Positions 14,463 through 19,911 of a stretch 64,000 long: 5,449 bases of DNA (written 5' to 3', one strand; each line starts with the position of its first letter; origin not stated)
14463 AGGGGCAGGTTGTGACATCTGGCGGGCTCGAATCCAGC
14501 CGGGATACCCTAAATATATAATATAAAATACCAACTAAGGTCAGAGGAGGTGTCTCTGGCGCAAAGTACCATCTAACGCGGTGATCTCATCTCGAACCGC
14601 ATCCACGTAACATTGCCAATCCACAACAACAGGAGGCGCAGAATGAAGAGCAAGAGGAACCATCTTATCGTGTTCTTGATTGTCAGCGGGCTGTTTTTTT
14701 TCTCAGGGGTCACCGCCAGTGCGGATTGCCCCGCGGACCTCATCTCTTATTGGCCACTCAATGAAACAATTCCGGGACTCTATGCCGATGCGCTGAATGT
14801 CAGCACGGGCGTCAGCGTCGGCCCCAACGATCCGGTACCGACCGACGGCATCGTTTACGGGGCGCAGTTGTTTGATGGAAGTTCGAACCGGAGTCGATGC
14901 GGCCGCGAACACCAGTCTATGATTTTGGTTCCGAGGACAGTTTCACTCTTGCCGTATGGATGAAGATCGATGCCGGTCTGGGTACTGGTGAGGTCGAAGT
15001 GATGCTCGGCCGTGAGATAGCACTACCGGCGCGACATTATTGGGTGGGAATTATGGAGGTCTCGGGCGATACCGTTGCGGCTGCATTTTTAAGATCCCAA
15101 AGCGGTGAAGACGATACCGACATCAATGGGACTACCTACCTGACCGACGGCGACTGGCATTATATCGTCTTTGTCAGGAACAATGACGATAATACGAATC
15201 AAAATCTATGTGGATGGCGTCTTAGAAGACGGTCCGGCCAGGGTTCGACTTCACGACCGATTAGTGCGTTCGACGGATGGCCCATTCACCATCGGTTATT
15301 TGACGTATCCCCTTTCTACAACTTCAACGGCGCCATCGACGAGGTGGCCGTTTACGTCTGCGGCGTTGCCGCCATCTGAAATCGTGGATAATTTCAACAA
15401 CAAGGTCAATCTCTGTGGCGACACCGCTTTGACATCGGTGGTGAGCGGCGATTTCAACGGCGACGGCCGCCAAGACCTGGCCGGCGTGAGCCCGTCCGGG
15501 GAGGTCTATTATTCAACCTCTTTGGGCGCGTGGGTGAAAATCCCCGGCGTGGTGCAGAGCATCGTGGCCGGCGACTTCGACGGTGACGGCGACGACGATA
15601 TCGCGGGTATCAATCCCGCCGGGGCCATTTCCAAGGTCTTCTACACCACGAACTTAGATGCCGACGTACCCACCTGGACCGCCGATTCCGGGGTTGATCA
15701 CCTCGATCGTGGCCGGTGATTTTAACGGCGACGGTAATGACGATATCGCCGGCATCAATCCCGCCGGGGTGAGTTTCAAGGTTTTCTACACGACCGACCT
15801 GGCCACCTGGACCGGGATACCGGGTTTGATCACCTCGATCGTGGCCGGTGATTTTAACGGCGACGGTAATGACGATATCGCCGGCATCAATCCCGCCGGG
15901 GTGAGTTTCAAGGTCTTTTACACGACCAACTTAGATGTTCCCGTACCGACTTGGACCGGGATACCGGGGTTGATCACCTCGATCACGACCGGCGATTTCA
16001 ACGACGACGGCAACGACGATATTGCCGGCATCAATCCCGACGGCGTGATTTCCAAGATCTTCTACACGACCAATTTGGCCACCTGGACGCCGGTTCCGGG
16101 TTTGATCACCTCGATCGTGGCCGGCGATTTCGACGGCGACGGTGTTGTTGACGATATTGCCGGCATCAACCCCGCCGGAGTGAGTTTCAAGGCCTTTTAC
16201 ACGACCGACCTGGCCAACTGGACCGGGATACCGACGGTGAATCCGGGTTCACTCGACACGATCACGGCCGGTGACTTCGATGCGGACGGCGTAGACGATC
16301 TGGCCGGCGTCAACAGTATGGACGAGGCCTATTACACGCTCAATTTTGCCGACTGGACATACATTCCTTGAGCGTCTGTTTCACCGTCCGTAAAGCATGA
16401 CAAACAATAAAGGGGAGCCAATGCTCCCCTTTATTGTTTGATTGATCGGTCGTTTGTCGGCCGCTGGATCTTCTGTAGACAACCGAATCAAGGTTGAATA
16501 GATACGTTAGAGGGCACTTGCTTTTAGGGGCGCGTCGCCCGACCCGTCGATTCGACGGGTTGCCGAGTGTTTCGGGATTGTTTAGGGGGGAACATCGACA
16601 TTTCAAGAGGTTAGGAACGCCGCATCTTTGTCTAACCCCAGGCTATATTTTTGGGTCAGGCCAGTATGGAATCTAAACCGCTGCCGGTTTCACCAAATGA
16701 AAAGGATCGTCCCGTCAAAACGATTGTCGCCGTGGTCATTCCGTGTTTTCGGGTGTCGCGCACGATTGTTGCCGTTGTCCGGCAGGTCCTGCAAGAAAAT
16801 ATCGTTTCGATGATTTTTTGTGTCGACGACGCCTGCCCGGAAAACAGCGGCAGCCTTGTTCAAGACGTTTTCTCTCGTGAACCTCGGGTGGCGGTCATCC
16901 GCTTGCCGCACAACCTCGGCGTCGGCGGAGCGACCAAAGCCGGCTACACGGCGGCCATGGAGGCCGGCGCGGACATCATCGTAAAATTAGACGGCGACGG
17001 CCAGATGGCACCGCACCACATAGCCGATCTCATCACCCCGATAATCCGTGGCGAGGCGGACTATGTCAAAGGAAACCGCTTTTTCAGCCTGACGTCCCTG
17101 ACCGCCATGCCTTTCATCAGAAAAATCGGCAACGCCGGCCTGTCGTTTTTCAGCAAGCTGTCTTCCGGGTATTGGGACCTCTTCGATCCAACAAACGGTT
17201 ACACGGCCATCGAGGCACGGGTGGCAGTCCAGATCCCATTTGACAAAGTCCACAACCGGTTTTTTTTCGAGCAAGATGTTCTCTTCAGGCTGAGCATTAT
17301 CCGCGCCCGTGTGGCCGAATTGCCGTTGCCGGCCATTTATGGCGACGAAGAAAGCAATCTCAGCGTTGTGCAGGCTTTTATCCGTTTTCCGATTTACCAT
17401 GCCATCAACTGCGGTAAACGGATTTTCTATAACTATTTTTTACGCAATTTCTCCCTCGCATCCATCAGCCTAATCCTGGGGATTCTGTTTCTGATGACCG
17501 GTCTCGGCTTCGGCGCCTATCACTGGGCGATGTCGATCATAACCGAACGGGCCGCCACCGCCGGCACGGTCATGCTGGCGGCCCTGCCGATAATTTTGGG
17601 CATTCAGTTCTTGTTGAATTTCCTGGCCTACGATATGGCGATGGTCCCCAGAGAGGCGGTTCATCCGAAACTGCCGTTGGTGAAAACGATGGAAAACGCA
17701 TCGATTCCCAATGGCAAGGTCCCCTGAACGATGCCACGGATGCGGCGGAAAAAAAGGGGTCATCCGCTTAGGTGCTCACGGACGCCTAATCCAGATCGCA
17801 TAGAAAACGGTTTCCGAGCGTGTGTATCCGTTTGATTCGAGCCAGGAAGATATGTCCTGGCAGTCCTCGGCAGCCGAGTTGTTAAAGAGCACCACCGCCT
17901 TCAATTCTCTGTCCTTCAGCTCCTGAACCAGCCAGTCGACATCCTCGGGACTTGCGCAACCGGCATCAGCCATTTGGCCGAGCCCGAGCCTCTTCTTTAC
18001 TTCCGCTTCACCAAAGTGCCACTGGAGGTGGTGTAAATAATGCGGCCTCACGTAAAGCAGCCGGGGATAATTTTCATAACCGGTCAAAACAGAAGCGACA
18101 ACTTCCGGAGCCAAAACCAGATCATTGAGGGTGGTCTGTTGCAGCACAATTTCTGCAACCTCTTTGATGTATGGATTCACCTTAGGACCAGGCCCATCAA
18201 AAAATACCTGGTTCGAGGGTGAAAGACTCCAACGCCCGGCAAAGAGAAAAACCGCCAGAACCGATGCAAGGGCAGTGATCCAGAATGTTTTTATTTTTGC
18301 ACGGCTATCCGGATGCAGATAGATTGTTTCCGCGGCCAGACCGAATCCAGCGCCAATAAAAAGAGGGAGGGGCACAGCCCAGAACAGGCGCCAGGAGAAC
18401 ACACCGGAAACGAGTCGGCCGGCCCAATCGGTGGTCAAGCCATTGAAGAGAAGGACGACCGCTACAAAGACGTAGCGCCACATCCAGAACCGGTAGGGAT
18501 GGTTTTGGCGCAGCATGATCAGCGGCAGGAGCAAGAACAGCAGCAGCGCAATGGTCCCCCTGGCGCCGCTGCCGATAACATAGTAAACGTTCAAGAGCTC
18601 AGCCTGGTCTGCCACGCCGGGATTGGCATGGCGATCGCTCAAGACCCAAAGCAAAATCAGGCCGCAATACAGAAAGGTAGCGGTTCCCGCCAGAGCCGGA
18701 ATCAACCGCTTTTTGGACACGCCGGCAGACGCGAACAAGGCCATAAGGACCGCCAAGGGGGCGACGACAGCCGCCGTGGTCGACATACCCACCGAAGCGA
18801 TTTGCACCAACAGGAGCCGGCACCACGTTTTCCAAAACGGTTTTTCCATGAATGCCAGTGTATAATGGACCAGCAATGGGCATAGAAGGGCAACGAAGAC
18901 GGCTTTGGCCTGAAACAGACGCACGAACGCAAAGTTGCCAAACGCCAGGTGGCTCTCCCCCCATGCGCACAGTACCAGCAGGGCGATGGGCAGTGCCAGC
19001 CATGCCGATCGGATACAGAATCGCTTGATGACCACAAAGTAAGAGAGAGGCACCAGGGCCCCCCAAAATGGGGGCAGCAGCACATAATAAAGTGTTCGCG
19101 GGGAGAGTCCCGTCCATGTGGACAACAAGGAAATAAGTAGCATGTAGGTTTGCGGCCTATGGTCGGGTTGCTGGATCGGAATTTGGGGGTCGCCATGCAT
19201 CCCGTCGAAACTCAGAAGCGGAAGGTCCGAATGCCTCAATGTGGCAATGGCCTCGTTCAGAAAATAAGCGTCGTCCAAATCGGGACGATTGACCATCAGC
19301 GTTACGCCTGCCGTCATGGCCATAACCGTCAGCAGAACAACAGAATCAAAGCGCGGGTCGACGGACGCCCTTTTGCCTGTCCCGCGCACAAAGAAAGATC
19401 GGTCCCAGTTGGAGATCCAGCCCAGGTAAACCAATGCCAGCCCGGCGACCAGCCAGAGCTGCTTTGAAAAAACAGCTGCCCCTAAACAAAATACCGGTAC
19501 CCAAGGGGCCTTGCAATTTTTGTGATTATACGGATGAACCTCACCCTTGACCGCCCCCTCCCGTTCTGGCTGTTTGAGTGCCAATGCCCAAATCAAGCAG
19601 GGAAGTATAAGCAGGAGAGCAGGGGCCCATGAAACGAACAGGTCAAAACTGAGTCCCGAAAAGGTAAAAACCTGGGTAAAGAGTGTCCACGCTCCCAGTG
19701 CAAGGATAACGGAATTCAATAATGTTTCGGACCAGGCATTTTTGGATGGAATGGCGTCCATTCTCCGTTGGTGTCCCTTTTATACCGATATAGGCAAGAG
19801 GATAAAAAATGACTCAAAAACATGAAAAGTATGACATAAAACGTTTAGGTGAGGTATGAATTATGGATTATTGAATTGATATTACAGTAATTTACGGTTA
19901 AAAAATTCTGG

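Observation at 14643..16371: LamG + seven-bladed FG-GAP exoprotein whose coding signal survives at least six frame changes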

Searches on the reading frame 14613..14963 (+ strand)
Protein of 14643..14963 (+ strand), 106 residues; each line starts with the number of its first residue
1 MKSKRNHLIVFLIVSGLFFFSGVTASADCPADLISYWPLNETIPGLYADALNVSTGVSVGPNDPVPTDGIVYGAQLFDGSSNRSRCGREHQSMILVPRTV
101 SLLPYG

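Call 25: list_cluster_members(proteins=[L033:13390-15108:-, window:14643-14963:+, window:14613-14963:+, window:15183-15719:+, window:15171-15719:+, window:16651-17727:+, window:11692-13605:-])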
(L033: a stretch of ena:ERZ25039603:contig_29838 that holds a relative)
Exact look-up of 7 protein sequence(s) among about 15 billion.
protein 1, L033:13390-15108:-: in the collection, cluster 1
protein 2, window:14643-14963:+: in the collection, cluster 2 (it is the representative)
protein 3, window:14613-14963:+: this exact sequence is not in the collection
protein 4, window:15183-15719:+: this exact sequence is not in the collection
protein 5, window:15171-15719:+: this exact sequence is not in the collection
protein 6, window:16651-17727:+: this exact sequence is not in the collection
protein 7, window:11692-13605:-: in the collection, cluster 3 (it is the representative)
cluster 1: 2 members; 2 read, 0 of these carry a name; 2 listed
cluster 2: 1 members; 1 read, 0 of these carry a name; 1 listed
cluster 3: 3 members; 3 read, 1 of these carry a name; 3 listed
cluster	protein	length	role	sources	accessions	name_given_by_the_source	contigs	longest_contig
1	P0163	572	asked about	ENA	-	-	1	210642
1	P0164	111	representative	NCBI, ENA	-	-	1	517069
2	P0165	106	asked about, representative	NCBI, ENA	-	-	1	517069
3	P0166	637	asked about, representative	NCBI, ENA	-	-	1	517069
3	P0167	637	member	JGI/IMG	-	selenocysteine-specific elongation factor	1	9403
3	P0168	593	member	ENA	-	-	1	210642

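Call 39: search_protein_families(library=pfam, proteins=[L034:4085-4624:+], max_evalue=0.001)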
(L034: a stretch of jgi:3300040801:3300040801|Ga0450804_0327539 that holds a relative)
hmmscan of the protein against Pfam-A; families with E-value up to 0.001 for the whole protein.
L034:4085-4624:+ (179 aa): 0 families

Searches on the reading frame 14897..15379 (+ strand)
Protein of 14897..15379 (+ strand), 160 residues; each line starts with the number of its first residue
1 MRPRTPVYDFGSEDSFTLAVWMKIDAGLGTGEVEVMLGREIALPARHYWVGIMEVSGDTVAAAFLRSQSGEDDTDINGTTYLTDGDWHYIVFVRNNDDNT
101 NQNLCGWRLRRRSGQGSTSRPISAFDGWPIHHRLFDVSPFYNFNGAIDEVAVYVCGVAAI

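Call 39: search_protein_families(library=pfam, proteins=[L033:13390-15108:-, L034:4085-4624:+], max_evalue=0.001)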
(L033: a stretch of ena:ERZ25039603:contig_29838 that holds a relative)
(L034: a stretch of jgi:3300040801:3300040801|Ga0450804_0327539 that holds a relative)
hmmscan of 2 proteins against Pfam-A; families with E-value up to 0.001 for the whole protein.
L033:13390-15108:- (572 aa): 4 families
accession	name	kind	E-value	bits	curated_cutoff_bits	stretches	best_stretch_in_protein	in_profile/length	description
PF01839.29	FG-GAP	-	7.4e-30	102.8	22.1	3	394-416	3-25/37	FG-GAP repeat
PF13385.13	Laminin_G_3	-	1.7e-19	70.9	27.6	1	92-248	12-150/151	Concanavalin A-like lectin/glucanases superfamily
PF13517.12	FG-GAP_3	-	6.9e-15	55.8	26.9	2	271-322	1-60/61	FG-GAP-like repeat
PF19193.6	Tectonin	-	6.6e-06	26.2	30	0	329-513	17-178/216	Tectonin domain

L034:4085-4624:+ (179 aa): 0 families

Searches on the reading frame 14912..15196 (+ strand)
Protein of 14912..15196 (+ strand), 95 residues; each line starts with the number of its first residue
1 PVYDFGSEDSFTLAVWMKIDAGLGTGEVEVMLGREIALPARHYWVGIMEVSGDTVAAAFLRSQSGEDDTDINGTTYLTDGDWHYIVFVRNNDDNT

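Call 44: find_homologous_proteins(query=window:14912-15196:+, max_evalue=0.001)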
Query seq(95 aa) (95 aa): 1 proteins with E <= 0.001 among 6 candidates.
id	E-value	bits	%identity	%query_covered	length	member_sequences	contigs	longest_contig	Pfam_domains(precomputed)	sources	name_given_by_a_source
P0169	3.0e-45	170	100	83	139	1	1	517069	-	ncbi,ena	-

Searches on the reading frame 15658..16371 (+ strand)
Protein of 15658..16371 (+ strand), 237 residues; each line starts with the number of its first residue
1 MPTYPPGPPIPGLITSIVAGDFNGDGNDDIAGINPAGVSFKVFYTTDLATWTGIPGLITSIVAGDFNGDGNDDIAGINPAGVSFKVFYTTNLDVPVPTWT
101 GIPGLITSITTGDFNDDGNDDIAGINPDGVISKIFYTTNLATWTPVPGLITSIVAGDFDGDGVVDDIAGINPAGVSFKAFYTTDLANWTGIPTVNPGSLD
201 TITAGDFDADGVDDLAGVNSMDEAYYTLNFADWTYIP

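Call 15: find_encoding_contigs(protein=window:15658-16371:+, flank=10000, max_places=6)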
Protein window:15658-16371:+ (237 aa): no gene with exactly this product is on record in the collection.

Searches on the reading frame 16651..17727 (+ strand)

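Call 39: search_protein_families(library=pfam, proteins=[window:16651-17727:+, L034:4085-4624:+], max_evalue=0.001)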
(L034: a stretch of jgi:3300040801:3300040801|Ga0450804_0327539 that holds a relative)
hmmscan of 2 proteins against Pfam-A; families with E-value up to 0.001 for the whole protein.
window:16651-17727:+ (358 aa): 2 families
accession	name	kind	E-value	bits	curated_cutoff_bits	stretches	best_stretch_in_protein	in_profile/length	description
PF00535.33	Glycos_transf_2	-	9.1e-17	61.9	23.3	1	28-189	2-161/168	Glycosyl transferase family 2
PF13641.12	Glyco_tranf_2_3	-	2.2e-05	25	27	1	26-147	3-127/230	Glycosyltransferase like family 2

L034:4085-4624:+ (179 aa): 0 families

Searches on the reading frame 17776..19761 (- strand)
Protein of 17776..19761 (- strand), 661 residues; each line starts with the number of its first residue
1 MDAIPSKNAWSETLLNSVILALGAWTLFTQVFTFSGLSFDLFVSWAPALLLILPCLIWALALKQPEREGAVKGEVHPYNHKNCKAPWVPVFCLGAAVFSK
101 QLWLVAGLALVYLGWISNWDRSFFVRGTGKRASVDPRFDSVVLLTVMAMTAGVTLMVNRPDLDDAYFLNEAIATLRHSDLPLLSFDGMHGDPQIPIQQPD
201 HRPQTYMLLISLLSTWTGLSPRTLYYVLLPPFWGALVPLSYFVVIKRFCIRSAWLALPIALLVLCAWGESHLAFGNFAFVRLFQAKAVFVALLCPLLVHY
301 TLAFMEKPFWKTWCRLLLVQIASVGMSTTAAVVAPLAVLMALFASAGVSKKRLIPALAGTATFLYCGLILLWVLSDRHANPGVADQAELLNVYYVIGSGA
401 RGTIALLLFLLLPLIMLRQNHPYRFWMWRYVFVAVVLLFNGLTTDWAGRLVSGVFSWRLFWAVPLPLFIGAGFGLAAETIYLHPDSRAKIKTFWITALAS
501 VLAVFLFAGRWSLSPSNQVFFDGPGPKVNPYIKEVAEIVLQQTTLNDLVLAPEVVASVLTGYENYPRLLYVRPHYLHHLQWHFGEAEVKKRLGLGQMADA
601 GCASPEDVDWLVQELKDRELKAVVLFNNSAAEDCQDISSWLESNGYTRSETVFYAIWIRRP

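Call 19: find_encoding_contigs(protein=window:17776-19761:-, flank=10000, max_places=4)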
Protein window:17776-19761:- (661 aa): no gene with exactly this product is on record in the collection.

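Call 39: search_protein_families(library=pfam, proteins=[window:17776-19761:-, L033:13390-15108:-, L034:4085-4624:+], max_evalue=0.001)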
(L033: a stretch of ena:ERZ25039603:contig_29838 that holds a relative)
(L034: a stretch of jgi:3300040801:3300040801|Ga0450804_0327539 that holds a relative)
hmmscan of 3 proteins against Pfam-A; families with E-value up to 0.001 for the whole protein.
window:17776-19761:- (661 aa): 1 family
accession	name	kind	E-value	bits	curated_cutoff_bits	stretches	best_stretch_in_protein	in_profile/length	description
PF19554.4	DUF6077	-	4.8e-19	68.8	27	1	101-370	69-347/354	Family of unknown function (DUF6077)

L033:13390-15108:- (572 aa): 4 families
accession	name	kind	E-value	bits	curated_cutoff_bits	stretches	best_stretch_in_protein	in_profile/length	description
PF01839.29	FG-GAP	-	7.4e-30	102.8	22.1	3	394-416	3-25/37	FG-GAP repeat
PF13385.13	Laminin_G_3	-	1.7e-19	70.9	27.6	1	92-248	12-150/151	Concanavalin A-like lectin/glucanases superfamily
PF13517.12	FG-GAP_3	-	6.9e-15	55.8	26.9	2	271-322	1-60/61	FG-GAP-like repeat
PF19193.6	Tectonin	-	6.6e-06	26.2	30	0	329-513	17-178/216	Tectonin domain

L034:4085-4624:+ (179 aa): 0 families
